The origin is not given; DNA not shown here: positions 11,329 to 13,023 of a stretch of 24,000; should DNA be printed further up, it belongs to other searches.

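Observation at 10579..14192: Minus-strand five-gene cluster: secreted aspartic protease, Lgt-like transferase, zinc-ribbon radical SAM, 64-aa TM protein, coiled-coil membrane protein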

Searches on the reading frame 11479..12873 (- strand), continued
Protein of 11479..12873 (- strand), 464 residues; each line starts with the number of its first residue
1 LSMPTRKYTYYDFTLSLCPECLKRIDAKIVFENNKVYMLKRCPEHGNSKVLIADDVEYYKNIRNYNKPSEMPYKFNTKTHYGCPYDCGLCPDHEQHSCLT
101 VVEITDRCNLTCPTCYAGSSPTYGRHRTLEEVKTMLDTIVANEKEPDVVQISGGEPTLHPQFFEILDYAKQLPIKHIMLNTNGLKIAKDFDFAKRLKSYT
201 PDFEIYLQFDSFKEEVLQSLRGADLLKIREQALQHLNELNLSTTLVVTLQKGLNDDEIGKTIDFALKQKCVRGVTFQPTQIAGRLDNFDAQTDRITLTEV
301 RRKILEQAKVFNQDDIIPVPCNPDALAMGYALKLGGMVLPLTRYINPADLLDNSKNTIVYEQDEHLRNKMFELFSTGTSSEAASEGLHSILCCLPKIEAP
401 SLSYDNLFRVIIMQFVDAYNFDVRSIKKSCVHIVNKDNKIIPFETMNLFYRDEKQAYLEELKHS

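Call 54: find_encoding_contigs(protein=P0298, flank=4000, max_places=1)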
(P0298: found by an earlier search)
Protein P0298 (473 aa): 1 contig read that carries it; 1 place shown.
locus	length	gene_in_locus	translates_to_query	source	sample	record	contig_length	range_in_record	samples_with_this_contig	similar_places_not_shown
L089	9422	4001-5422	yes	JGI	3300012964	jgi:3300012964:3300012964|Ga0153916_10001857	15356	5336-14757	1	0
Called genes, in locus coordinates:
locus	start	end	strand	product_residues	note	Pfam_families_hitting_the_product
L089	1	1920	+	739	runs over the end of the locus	PF00069:Pkinase, PF01636:APH (faint), PF07714:PK_Tyr_Ser-Thr, PF02608:Bmp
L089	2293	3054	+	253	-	PF01790:LGT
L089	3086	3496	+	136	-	-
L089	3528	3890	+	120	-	-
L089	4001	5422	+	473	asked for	PF23545:Zn_ribbon_HMPTM (weak), PF04055:Radical_SAM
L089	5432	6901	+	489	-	-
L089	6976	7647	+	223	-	-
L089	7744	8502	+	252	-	-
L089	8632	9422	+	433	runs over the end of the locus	PF00581:Rhodanese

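Call 57: find_encoding_contigs(protein=P0001, flank=5000, max_places=4)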
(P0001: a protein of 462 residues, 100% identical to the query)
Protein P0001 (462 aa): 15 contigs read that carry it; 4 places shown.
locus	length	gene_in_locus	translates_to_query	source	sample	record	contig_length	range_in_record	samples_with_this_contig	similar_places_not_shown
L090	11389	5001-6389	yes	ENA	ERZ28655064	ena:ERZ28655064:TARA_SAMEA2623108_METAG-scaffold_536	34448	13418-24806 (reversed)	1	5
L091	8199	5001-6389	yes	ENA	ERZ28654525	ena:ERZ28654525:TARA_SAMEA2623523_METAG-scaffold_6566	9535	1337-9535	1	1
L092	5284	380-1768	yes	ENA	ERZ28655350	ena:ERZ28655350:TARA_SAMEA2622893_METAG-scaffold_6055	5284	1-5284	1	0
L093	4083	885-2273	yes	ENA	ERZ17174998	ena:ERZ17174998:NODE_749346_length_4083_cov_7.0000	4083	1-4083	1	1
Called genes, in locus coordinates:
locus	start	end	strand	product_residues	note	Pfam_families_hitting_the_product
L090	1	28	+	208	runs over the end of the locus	PF00639:Rotamase (faint), PF13616:Rotamase_3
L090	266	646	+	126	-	-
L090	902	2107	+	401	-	PF07690:MFS_1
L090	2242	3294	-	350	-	-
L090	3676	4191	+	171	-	-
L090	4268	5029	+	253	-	PF01790:LGT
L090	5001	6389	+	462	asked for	PF23545:Zn_ribbon_HMPTM, PF04055:Radical_SAM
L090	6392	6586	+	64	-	-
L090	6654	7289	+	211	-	-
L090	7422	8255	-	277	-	-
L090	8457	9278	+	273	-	-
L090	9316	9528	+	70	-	PF12728:HTH_17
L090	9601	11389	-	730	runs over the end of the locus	PF20256:MoCoBD_2, PF02738:MoCoBD_1, PF20256:MoCoBD_2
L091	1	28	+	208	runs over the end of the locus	PF00639:Rotamase (faint), PF13616:Rotamase_3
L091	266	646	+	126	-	-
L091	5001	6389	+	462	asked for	PF23545:Zn_ribbon_HMPTM, PF04055:Radical_SAM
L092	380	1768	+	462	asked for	PF23545:Zn_ribbon_HMPTM, PF04055:Radical_SAM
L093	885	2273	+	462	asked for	PF23545:Zn_ribbon_HMPTM, PF04055:Radical_SAM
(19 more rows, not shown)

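Call 64: search_protein_families(library=ncbifam, proteins=[L003:2358-3257:+, L086:3259-4026:+, L087:5440-6186:+, L081:5318-5998:+], max_evalue=0.001)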
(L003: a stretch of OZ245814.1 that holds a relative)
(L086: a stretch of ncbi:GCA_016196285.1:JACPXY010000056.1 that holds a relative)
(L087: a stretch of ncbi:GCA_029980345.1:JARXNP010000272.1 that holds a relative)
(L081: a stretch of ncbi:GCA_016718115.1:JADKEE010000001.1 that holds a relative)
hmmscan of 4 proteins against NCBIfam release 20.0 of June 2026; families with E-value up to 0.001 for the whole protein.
L003:2358-3257:+ (300 aa): 5 families
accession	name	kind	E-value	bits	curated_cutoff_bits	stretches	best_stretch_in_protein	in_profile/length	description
TIGR00544.1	lgt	equivalog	4.6e-41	141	118.9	1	50-297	22-273/280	prolipoprotein diacylglyceryl transferase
NF000775.0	PRK00052.2-5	equivalog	6.8e-39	133.9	428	1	50-296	22-280/288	prolipoprotein diacylglyceryl transferase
NF000778.0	PRK00052.3-4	equivalog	1.7e-18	67.1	334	1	52-292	15-243/252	prolipoprotein diacylglyceryl transferase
NF000784.0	PRK00052.4-5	subfamily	3.5e-15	55.9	409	1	50-197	13-151/298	prolipoprotein diacylglyceryl transferase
NF000779.0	PRK00052.3-5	equivalog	2.8e-11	43.7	405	1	50-267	18-214/257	prolipoprotein diacylglyceryl transferase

L086:3259-4026:+ (256 aa): 3 families
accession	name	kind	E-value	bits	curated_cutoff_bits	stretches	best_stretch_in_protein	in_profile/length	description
NF000778.0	PRK00052.3-4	equivalog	1.4e-11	44.5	334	1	50-216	46-216/252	prolipoprotein diacylglyceryl transferase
TIGR00544.1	lgt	equivalog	2.8e-11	43.4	118.9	1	50-215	57-236/280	prolipoprotein diacylglyceryl transferase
NF009611.0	PRK13108.1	equivalog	1.9e-07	30.4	636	1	163-215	194-246/476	prolipoprotein diacylglyceryl transferase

L087:5440-6186:+ (249 aa): 4 families
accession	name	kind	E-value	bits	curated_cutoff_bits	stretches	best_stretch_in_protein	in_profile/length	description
NF000778.0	PRK00052.3-4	equivalog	1.7e-26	93.4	334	1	1-229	1-236/252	prolipoprotein diacylglyceryl transferase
TIGR00544.1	lgt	equivalog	3.5e-17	62.7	118.9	1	3-228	12-256/280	prolipoprotein diacylglyceryl transferase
NF000779.0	PRK00052.3-5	equivalog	1e-07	32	405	1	3-216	8-216/257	prolipoprotein diacylglyceryl transferase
NF000784.0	PRK00052.4-5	subfamily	2e-06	27.1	409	1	1-137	1-137/298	prolipoprotein diacylglyceryl transferase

L081:5318-5998:+ (227 aa): 1 family
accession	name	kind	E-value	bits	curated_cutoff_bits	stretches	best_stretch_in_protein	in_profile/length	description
NF000778.0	PRK00052.3-4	equivalog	2.4e-05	24.1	334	1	35-218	51-239/252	prolipoprotein diacylglyceryl transferase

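Call 70: find_homologous_proteins(query=P0123, max_evalue=1e-20)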
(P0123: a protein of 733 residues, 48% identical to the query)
Query P0123 (733 aa): 1326 proteins with E <= 1e-20 among 8000 candidates; the best 120 are listed.
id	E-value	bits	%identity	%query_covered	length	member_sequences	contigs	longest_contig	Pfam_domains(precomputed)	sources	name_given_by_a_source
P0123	0.0e+0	1669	100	100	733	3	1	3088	PF01790.24,PF23545.2,PF04055.28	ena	-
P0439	0.0e+0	1473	88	100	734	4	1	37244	PF01790.24,PF23545.2,PF04055.28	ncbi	-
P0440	0.0e+0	1217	74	100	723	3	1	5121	PF01790.24,PF23545.2,PF04055.28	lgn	-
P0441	3.7e-281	953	57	100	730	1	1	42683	PF01790.24,PF23545.2,PF04055.28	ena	-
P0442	4.8e-281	953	60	98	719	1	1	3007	PF01790.24,PF23545.2,PF04055.28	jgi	jgi:7,8-dihydro-6-hydroxymethylpterin dimethyltransferase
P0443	7.8e-280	949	57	98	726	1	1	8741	PF01790.24,PF23545.2,PF04055.28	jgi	jgi:7,8-dihydro-6-hydroxymethylpterin dimethyltransferase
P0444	3.1e-277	940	58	98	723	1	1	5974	PF01790.24,PF23545.2,PF04055.28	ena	-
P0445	8.3e-277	939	57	98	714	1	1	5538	PF01790.24,PF23545.2,PF04055.28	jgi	jgi:7,8-dihydro-6-hydroxymethylpterin dimethyltransferase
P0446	9.5e-277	938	58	99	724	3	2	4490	PF01790.24,PF23545.2,PF04055.28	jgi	-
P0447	2.1e-275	934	58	99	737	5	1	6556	PF01790.24,PF23545.2,PF04055.28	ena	-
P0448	5.0e-275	933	57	98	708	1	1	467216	PF01790.24,PF23545.2,PF04055.28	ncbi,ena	-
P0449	6.1e-275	932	57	98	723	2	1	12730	PF01790.24,PF23545.2,PF04055.28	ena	-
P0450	1.5e-274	931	58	98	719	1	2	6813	PF01790.24,PF23545.2,PF04055.28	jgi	jgi:7,8-dihydro-6-hydroxymethylpterin dimethyltransferase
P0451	3.6e-272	923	57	98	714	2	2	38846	PF01790.24,PF23545.2,PF04055.28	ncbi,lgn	-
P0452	4.5e-272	923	58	97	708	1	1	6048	PF01790.24,PF23545.2,PF04055.28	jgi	-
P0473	3.2e-257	874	53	98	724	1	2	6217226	PF01790.24,PF23545.2,PF04055.28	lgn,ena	-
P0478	1.2e-252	859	53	98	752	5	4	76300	PF01790.24,PF23545.2,PF04055.28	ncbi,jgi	ncbi:MAG: prolipoprotein diacylglyceryl transferase family protein [Verrucomicrobiota bacterium]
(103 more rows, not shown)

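Call 71: find_encoding_contigs(protein=P0473, flank=4000, max_places=1)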
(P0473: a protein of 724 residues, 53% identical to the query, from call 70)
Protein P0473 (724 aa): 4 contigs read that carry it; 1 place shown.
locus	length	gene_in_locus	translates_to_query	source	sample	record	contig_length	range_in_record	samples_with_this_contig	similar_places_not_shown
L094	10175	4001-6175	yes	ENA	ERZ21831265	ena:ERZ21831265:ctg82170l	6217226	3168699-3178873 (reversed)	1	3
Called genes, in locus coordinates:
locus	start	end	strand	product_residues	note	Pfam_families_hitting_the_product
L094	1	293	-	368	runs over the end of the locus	PF00953:Glycos_transf_4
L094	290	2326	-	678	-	PF03033:Glyco_transf_28, PF04101:Glyco_tran_28_C, PF02985:HEAT (faint), PF13646:HEAT_2 (weak)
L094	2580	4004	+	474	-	-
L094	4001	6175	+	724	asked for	PF01790:LGT, PF23545:Zn_ribbon_HMPTM, PF04055:Radical_SAM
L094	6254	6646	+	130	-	-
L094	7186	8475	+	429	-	PF01548:DEDD_Tnp_IS110, PF02371:Transposase_20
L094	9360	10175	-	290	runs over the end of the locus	PF00092:VWA, PF13519:VWA_2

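Call 72: find_encoding_contigs(protein=P0478, flank=4000, max_places=1)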
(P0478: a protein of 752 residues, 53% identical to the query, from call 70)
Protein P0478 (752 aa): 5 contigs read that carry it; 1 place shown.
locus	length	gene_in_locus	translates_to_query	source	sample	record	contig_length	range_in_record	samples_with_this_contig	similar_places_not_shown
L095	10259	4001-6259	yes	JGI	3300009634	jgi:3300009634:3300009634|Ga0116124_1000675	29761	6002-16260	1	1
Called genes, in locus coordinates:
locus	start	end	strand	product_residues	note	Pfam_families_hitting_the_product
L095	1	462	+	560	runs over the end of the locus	PF17389:Bac_rhamnosid6H (weak), PF22422:MGH1-like_GH, PF03200:Glyco_hydro_63 (faint), PF01204:Trehalase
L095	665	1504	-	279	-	PF07963:N_methyl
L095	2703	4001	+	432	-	-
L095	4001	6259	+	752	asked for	PF01790:LGT, PF23545:Zn_ribbon_HMPTM, PF04055:Radical_SAM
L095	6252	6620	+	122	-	-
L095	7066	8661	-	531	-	PF00512:HisKA, PF00072:Response_reg, PF00211:Guanylate_cyc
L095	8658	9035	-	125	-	PF00072:Response_reg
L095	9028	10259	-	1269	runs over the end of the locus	PF13385:Laminin_G_3, PF00512:HisKA, PF02518:HATPase_c, PF00072:Response_reg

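Call 73: predict_structure(alignment_id=A2)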
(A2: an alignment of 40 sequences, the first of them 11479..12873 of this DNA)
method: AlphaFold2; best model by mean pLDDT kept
length: 464 residues; sequences in the alignment: 40
mean_pLDDT: 88.7   pTM: 0.89
mean pLDDT of the five models: 88.7, 88.3, 88.2, 86.6, 85.2
residues with pLDDT >= 90: 320; 70-90: 103; 50-70: 16; < 50: 25
segments of 3 or more residues with pLDDT < 50: 1-3, 376-389, 393-396, 398-400
pLDDT, mean of each block of 10 residues (from residue 1): 69 95 96 96 95 95 89 90 85 92 95 87 92 98 95 96 98 97 98 97 96 95 94 98 97 96 96 95 82 92 96 92 93 86 81 80 71 51 45 48 79 95 93 94 93 90 89
secondary structure, 60 per line:
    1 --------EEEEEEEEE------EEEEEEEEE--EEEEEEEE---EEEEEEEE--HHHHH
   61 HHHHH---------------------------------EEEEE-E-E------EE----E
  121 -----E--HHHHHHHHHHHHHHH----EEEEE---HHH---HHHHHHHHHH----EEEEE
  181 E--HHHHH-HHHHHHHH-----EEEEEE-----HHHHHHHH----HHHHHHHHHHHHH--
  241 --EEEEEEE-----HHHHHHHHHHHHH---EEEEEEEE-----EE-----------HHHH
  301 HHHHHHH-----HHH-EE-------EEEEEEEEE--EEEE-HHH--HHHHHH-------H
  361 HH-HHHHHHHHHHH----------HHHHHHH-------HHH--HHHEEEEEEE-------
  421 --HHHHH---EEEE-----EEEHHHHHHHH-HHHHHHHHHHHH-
elements in order: E9-17 E24-32 E35-42 E46-53 H56-65 E99-103 H129-143 E148-152 H162-171 E176-181 H184-188 H190-197 E203-208 H214-221 H226-238 E243-249 H255-267 E271-278 H297-307 E326-334 E337-340 H347-352 H364-374 H385-391 E407-413 H423-427 E431-434 E440-442 H443-450 H452-463

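Call 78: fold_search(model_id=the predicted structure, library=pdb)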
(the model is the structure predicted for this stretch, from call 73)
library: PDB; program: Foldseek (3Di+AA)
matches with E <= 10: 1286; with E <= 0.001: 115
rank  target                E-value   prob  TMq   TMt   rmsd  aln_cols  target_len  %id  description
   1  7tol                  1.6e-40  1.00  0.81  0.76   7.1       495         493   32  X-ray crystal structure of glycerol dibiphytanyl glycerol tetraether - macrocyclic archaeol synthase (GDGT-MAS) from Met (released 2022-08-31)
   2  7tom                  2.6e-40  1.00  0.81  0.76   6.3       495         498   30  X-ray crystal structure of glycerol dibiphytanyl glycerol tetraether - macrocyclic archaeol synthase (GDGT-MAS) from Met (released 2022-08-31)
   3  6efn                  2.8e-12  1.00  0.38  0.45  11.7       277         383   19  Structure of a RiPP maturase, SkfB (released 2018-10-24)
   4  2fb2_A                6.5e-10  1.00  0.44  0.61   7.6       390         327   14  Structure of the MoaA Arg17/266/268/Ala triple mutant (released 2006-05-09)
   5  5v1s_A                7.7e-10  1.00  0.38  0.41   3.3       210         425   17  Crystal structure of Streptococcus suis SuiB bound to S-adenosylmethionine (released 2017-08-30)
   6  5v1q_A                1.0e-09  1.00  0.37  0.40   3.0       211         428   17  Crystal structure of Streptococcus suis SuiB (released 2017-08-30)
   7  5v1q_B                2.2e-09  1.00  0.37  0.39   3.3       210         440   17  Crystal structure of Streptococcus suis SuiB (released 2017-08-30)
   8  1tv7_A                4.7e-09  1.00  0.40  0.55   6.2       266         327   18  Structure of the S-adenosylmethionine dependent Enzyme MoaA (released 2004-08-31)
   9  6q2q_B                5.0e-09  1.00  0.37  0.57  11.8       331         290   17  Crystal structure of mouse viperin bound to uridine triphosphate and S-adenosylhomocysteine (released 2020-01-22)
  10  2fb2_B                5.3e-09  1.00  0.38  0.53   4.2       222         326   20  Structure of the MoaA Arg17/266/268/Ala triple mutant (released 2006-05-09)
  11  6q2p_B                6.3e-09  1.00  0.38  0.57  11.8       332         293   16  Crystal structure of mouse viperin bound to cytidine triphosphate and S-adenosylhomocysteine (released 2020-01-22)
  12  9dfn                  7.1e-09  1.00  0.37  0.58   5.4       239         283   16  X-ray crystal structure of the second viperin-like enzyme from Trichoderma virens with bound CTP and SAM (released 2025-02-19)
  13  5v1t_A                8.5e-09  1.00  0.35  0.37  12.7       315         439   13  Crystal structure of Streptococcus suis SuiB bound to precursor peptide SuiA (released 2017-08-30)
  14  9dfu                  1.1e-08  1.00  0.38  0.60   3.5       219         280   16  X-ray crystal structure of the second Viperin-like enzyme from T. virens variant F40H with bound CTP and SAM (released 2025-02-19)
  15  7n7h                  1.1e-08  1.00  0.38  0.58  11.9       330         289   16  X-ray crystal structure of Viperin-like enzyme from Nematostella vectensis (released 2021-07-07)
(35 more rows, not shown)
